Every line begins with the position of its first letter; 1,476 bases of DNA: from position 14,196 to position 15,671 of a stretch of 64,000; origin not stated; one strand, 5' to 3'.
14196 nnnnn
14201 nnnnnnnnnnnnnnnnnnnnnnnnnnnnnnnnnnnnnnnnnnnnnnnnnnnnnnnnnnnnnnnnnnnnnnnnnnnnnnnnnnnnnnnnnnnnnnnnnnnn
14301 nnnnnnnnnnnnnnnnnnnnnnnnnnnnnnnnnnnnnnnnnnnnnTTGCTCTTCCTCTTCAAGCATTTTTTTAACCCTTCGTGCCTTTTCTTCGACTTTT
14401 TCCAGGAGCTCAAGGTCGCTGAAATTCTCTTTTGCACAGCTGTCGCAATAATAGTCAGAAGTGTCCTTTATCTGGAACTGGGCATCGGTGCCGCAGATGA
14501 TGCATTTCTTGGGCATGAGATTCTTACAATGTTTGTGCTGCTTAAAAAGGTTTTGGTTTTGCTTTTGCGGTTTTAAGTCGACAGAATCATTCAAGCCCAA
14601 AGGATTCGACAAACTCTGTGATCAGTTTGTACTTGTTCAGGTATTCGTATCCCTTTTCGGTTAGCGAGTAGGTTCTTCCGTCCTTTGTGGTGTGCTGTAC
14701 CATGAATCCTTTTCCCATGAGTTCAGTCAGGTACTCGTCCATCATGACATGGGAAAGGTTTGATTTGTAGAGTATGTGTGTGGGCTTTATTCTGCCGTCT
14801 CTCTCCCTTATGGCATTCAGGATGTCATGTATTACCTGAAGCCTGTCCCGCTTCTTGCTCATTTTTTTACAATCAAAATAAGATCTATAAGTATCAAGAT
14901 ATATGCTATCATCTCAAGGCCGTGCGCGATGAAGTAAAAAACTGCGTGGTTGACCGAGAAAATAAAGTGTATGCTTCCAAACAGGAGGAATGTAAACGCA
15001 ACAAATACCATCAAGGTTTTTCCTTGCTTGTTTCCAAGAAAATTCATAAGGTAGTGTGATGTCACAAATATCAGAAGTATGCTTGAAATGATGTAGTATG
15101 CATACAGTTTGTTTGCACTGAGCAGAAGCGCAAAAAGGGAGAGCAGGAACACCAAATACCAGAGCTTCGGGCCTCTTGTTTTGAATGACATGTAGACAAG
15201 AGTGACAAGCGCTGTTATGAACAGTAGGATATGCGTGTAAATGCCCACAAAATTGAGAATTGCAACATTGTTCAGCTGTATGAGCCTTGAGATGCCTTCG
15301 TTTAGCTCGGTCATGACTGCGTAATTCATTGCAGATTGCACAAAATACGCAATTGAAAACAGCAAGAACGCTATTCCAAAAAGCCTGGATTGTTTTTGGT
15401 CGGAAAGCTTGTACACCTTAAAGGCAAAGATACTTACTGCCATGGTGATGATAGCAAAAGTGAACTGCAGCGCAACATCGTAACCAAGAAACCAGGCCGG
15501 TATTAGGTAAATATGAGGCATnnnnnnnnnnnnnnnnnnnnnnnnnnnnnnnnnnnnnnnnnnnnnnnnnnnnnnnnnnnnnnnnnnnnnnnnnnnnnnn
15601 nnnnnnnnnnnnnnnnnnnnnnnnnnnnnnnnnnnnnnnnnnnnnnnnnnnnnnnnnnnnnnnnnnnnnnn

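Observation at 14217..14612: Stand-alone TFB zinc-ribbon mini-protein start-stop overlapped (ATGA) with a second Zn-ribbon protein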

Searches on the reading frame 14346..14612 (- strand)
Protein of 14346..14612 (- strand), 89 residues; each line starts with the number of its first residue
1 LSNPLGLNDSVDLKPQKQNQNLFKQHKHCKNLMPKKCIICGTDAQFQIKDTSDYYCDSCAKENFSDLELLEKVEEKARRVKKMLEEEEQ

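Call 5: search_protein_families(library=pfam, proteins=[window:14346-14612:-], max_evalue=1)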
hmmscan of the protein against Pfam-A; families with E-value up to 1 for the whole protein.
seq(89 aa): 3 families
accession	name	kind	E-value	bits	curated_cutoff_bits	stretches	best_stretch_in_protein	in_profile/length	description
PF18912.6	DZR_2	-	0.0055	16.9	27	1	32-62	5-30/56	Double zinc ribbon domain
PF22586.1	ANCHR-like_BBOX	-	0.073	13.6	27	1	37-63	2-28/39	ANCHR-like B-box zinc-binding domain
PF08792.16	A2L_zn_ribbon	-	0.11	12.6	22.9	1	34-59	3-27/33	A2L zinc ribbon domain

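Call 10: find_homologous_proteins(query=window:14346-14612:-, max_evalue=0.01)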
Query seq(89 aa) (89 aa): 18 proteins with E <= 0.01 among 18 candidates.
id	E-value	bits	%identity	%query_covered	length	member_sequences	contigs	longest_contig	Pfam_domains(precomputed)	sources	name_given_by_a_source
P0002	7.8e-29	117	100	64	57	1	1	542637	-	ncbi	ncbi:MAG: hypothetical protein V1837_04060 [Candidatus Woesearchaeota archaeon]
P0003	6.2e-20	89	73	63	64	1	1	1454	-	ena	-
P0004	2.2e-19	87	69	62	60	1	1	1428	-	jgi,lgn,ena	-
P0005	4.6e-19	86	78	56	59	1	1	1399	-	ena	-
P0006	1.0e-16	79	66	63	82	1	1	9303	-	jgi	jgi:hypothetical protein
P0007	1.7e-16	78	63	61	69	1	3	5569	-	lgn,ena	-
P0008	2.9e-15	74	76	51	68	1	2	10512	-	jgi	-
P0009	1.7e-14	72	63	61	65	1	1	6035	-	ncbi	-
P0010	2.9e-14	71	67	61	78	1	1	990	-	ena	-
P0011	3.3e-14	71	67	58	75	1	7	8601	-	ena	-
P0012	3.6e-14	71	46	90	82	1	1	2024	-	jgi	jgi:hypothetical protein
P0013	4.1e-14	70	67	58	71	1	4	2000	-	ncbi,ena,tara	tara:strand:+ start:68 stop:283 length:216 start_codon:yes stop_codon:yes gene_type:complete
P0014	6.1e-14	70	67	58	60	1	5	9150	-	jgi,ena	-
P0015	7.6e-14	70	61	64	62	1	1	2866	-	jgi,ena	-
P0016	1.2e-13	69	65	58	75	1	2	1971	-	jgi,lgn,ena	-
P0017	1.9e-13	68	65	57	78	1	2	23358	-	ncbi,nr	ncbi:MAG: hypothetical protein KJ597_06960 [Nanoarchaeota archaeon]|nr:hypothetical protein [Nanoarc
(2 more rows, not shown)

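Call 12: find_encoding_contigs(protein=P0017, flank=5000, max_places=3)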
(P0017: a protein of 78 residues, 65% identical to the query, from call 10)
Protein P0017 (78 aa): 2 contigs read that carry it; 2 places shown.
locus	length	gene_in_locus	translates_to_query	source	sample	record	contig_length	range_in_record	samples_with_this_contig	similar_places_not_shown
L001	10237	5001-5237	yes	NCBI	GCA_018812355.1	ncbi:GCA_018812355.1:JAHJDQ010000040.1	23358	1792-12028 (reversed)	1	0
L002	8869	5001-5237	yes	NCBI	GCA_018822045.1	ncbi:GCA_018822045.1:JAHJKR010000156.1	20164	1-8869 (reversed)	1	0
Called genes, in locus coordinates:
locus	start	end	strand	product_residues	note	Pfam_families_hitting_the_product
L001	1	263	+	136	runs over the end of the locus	-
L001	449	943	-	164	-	PF04307:YdjM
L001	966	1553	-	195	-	PF00300:His_Phos_1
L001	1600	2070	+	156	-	PF04307:YdjM (weak)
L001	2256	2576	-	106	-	-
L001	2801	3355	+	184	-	-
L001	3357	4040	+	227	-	PF11848:DUF3368 (weak)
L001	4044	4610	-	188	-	PF01734:Patatin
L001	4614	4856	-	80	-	PF01734:Patatin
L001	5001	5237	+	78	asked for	-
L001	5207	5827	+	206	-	PF02163:Peptidase_M50 (faint)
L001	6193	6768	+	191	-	-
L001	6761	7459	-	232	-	-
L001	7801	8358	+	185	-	-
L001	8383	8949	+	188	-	-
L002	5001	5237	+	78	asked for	-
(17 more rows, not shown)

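Call 13: find_encoding_contigs(protein=P0008, flank=5000, max_places=3)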
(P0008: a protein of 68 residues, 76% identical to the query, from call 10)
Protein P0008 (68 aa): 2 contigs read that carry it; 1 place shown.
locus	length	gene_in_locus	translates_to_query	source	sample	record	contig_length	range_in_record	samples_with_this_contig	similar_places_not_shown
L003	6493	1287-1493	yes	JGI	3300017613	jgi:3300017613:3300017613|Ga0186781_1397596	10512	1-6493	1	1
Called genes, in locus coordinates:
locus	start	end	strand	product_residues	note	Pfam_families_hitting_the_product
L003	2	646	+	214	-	?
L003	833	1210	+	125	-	PF01201:Ribosomal_S8e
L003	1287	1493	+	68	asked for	-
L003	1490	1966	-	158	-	-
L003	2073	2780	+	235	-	-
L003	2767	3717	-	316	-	PF04055:Radical_SAM, PF08608:Wyosine_form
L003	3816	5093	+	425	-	-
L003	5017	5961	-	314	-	PF13404:HTH_AsnC-type (faint), PF01047:MarR (faint), PF13412:HTH_24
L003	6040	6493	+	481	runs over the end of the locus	PF07726:AAA_3 (weak), PF07728:AAA_5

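Call 14: find_encoding_contigs(protein=P0003, flank=3000, max_places=3)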
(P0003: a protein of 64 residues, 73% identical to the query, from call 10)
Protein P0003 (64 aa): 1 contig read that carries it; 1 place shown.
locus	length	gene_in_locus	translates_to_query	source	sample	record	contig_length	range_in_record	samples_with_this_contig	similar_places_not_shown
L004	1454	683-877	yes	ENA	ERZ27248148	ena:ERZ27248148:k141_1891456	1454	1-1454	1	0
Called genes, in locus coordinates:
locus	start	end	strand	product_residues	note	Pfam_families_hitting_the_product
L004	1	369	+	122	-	?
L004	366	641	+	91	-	PF14947:HTH_45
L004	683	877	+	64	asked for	-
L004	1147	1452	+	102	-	?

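Call 15: find_encoding_contigs(protein=P0004, flank=3000, max_places=3)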
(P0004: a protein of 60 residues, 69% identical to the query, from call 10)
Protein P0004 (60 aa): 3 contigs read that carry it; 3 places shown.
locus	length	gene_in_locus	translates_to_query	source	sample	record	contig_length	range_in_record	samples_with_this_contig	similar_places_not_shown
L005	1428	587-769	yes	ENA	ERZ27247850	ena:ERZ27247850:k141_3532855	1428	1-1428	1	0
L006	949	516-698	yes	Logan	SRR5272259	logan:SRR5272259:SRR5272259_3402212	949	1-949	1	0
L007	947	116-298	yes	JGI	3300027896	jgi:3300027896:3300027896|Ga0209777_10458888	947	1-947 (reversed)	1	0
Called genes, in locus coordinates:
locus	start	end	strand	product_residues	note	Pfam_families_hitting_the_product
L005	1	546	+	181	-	?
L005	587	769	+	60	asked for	-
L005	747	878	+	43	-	PF08271:Zn_Ribbon_TF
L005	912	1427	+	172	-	?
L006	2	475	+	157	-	?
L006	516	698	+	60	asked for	-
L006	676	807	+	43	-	PF08271:Zn_Ribbon_TF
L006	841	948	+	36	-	?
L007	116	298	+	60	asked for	-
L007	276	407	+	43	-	PF08271:Zn_Ribbon_TF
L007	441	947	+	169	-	?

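Call 16: find_encoding_contigs(protein=P0005, flank=3000, max_places=3)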
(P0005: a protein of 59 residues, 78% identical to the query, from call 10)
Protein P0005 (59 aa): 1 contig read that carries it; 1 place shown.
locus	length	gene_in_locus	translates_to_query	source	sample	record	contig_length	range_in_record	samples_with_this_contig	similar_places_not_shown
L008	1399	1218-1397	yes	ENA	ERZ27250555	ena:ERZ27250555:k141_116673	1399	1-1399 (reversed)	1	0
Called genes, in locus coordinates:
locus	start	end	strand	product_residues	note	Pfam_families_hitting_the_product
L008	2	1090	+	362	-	?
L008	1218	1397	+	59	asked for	?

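Call 53: predict_structure(alignment_id=A3)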
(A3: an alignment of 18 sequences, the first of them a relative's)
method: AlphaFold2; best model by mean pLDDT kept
length: 57 residues; sequences in the alignment: 18
mean_pLDDT: 87.6   pTM: 0.63
mean pLDDT of the five models: 87.6, 87.0, 86.1, 85.0, 78.2
residues with pLDDT >= 90: 27; 70-90: 28; 50-70: 2; < 50: 0
segments of 3 or more residues with pLDDT < 50: none
pLDDT, mean of each block of 10 residues (from residue 1): 88 91 93 87 87 78
secondary structure, 60 per line:
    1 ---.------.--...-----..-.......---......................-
elements in order: E14-16 H25-31 E38-40 H41-56

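Call 56: search_protein_families(library=pfam, proteins=[L004:943-1107:+], max_evalue=0.01)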
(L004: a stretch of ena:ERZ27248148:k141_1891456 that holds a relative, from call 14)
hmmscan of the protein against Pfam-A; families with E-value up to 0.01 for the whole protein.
L004:943-1107:+ (54 aa): 3 families
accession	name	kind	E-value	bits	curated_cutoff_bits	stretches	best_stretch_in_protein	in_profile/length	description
PF20120.5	DUF6510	-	0.0022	18.3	26.4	1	11-53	22-64/86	Family of unknown function (DUF6510)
PF12773.13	DZR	-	0.0042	17.7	27.3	1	11-51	8-35/45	Double zinc ribbon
PF01396.24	Zn_ribbon_Top1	-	0.0087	16.3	32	0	16-29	2-15/39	Topoisomerase DNA binding C4 zinc finger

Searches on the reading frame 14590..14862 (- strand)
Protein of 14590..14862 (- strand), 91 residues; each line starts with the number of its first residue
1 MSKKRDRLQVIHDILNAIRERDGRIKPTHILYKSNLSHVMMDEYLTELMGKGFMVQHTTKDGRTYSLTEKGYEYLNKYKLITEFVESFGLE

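Call 5: search_protein_families(library=pfam, proteins=[window:14590-14862:-], max_evalue=1)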
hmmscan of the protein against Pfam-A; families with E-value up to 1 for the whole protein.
seq(91 aa): 5 families
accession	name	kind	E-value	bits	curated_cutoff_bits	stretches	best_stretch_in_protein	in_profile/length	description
PF14947.12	HTH_45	-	2e-18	66.6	25.5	1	4-84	1-75/77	Winged helix-turn-helix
PF14277.12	DUF4364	-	0.00051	20.3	26.9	1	32-77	27-72/162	Domain of unknown function (DUF4364)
PF08100.18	Dimerisation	-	0.002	18.4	25.6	1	14-75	30-91/93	O-methyltransferase dimerisation domain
PF09202.17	Rio2_N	-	0.015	16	27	1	29-75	29-74/82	Rio2, N-terminal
PF24409.1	wHTH-PRTase_assc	-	0.081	13.4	27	1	23-80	10-60/83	wHTH-PRTase associated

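Call 24: search_protein_families(library=ncbifam, proteins=[window:14590-14862:-], max_evalue=1)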
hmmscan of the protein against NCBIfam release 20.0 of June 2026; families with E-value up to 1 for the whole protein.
seq(91 aa): 4 families
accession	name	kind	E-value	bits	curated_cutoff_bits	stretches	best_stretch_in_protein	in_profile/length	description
NF053610.1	Sso10a_fam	subfamily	4.6e-17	61.8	60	1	5-75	1-64/64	Sso10a family chromatin protein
TIGR01456.1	CECR5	hypoth_equivalog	0.021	13.7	139.25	1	7-53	162-209/321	TIGR01456 family HAD-type hydrolase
NF003210.0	PRK04172.1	equivalog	0.025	13.4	350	1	13-77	10-72/496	phenylalanine--tRNA ligase subunit alpha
TIGR01884.1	cas_HTH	subfamily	0.067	12.6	60.2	1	13-69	146-200/202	CRISPR-associated CARF protein Csa3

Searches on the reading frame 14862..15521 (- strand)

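Call 5: search_protein_families(library=pfam, proteins=[window:14862-15521:-], max_evalue=1)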
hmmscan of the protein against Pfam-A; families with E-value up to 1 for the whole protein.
seq(220 aa): 2 families
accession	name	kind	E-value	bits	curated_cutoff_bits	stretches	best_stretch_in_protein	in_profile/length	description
PF10731.15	Anophelin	-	0.046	14.2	27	1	45-68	3-26/65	Thrombin inhibitor from mosquito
PF02656.20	DUF202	-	0.18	12.7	23.4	1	22-68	18-63/68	Domain of unknown function (DUF202)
